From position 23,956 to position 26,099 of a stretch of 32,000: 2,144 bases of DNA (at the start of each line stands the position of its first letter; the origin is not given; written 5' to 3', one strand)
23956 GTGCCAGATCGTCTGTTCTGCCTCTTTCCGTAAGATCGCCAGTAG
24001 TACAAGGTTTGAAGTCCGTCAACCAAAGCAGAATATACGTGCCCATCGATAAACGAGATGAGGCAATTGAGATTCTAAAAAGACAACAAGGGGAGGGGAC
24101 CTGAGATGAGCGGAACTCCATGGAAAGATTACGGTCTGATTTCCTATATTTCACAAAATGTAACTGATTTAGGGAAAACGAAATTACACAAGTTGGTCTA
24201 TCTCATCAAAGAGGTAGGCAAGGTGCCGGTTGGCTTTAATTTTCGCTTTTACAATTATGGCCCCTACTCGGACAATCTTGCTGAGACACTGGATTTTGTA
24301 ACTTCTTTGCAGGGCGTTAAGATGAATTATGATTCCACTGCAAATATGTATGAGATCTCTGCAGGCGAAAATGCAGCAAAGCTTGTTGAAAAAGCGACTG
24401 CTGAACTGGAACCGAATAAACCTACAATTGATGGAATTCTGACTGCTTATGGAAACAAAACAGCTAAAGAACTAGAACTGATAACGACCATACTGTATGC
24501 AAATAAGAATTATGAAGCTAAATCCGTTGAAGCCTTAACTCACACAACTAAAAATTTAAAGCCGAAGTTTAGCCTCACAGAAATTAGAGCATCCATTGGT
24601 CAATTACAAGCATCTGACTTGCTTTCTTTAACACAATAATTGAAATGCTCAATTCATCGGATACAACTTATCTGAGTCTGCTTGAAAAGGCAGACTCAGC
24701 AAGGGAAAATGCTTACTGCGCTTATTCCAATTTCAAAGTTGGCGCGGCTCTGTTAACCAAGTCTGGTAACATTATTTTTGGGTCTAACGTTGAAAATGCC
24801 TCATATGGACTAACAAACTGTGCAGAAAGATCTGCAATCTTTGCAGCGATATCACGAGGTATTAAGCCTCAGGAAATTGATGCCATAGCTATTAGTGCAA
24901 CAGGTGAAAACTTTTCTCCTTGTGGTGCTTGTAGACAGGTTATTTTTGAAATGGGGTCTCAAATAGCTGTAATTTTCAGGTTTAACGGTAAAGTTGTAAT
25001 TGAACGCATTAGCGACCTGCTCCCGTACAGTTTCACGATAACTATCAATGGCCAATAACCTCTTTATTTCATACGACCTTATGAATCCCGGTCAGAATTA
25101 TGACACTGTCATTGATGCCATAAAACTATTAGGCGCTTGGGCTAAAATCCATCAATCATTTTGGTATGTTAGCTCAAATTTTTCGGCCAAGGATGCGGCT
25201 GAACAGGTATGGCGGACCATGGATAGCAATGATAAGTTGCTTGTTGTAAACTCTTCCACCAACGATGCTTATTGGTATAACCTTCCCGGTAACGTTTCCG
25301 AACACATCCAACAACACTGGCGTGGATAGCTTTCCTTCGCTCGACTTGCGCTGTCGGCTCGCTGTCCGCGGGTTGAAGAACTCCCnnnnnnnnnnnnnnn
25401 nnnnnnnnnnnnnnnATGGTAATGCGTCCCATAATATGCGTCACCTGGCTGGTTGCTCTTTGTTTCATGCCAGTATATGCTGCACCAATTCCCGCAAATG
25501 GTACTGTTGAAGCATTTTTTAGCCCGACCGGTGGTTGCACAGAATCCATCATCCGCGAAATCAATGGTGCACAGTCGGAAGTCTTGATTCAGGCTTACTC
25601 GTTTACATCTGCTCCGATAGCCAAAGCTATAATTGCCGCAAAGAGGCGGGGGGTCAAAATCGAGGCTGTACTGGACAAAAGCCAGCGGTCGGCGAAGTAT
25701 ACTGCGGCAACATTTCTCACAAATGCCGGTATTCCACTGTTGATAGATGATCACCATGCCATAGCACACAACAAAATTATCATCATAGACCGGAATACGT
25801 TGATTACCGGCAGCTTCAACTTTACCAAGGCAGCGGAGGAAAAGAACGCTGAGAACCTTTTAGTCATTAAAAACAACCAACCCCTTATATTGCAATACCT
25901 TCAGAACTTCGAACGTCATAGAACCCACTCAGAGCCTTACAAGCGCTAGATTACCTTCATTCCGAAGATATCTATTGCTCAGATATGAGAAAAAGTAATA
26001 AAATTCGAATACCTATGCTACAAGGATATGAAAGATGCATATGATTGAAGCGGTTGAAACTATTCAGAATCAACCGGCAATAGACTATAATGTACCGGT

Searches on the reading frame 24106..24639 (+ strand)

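Call 49: search_protein_families(library=pfam, proteins=[window:24106-24639:+], max_evalue=5)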
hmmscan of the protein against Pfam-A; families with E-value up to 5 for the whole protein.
window:24106-24639:+ (177 aa): 1 family
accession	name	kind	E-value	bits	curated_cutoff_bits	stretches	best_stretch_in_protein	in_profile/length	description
PF13274.11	SocA_Panacea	-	0.00019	22.8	25.7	1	34-148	13-109/113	Antitoxin SocA-like, Panacea domain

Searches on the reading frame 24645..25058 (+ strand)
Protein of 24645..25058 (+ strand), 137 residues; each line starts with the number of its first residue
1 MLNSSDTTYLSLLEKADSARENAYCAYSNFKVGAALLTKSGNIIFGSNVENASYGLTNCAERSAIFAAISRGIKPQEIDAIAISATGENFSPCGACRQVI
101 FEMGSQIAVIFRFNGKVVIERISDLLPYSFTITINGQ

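Call 49: search_protein_families(library=pfam, proteins=[window:24645-25058:+], max_evalue=5)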
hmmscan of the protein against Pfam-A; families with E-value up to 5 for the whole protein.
window:24645-25058:+ (137 aa): 2 families
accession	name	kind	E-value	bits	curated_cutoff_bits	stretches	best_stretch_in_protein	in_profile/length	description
PF00383.29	dCMP_cyt_deam_1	-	9.6e-19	67.6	25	1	11-106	6-96/102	Cytidine and deoxycytidylate deaminase zinc-binding region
PF08211.18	dCMP_cyt_deam_2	-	1.6e-07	32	25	1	11-82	43-114/130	Cytidine and deoxycytidylate deaminase zinc-binding region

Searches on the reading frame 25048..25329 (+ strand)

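Call 49: search_protein_families(library=pfam, proteins=[window:25048-25329:+], max_evalue=5)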
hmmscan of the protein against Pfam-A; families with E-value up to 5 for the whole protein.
window:25048-25329:+ (93 aa): 3 families
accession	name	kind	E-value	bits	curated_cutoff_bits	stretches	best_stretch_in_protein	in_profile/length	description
PF08857.17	ParBc_2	-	0.00074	20.1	23.6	1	21-92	56-128/158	Putative ParB-like nuclease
PF04110.19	APG12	-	0.11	13.4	22.8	1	13-75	23-86/87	Ubiquitin-like autophagy protein Apg12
PF22909.1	Caulimovir_coat_dom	-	0.24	12.2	27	1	66-92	38-64/113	Caulimovirus coat protein, conserved domain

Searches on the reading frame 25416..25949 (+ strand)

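Call 49: search_protein_families(library=pfam, proteins=[window:25416-25949:+], max_evalue=5)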
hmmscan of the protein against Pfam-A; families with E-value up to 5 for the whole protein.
window:25416-25949:+ (177 aa): 5 families
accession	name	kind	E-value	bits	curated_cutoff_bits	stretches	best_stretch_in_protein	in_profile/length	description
PF13091.12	PLDc_2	-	7.6e-28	97.4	27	1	45-168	1-131/132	PLD-like domain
PF07894.18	SACK1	-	0.0028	17.7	21.4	2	39-92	124-178/274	Scaffolding anchor of CK1 domain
PF00614.28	PLDc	-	0.04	14.4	21.9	1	118-138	6-26/28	Phospholipase D Active site motif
PF11495.14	Regulator_TrmB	-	0.092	12.4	22.2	1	45-90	15-60/233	Archaeal transcriptional regulator TrmB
PF18163.6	LD_cluster2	-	0.11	12.5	25.3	1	39-76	191-228/264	SLOG cluster2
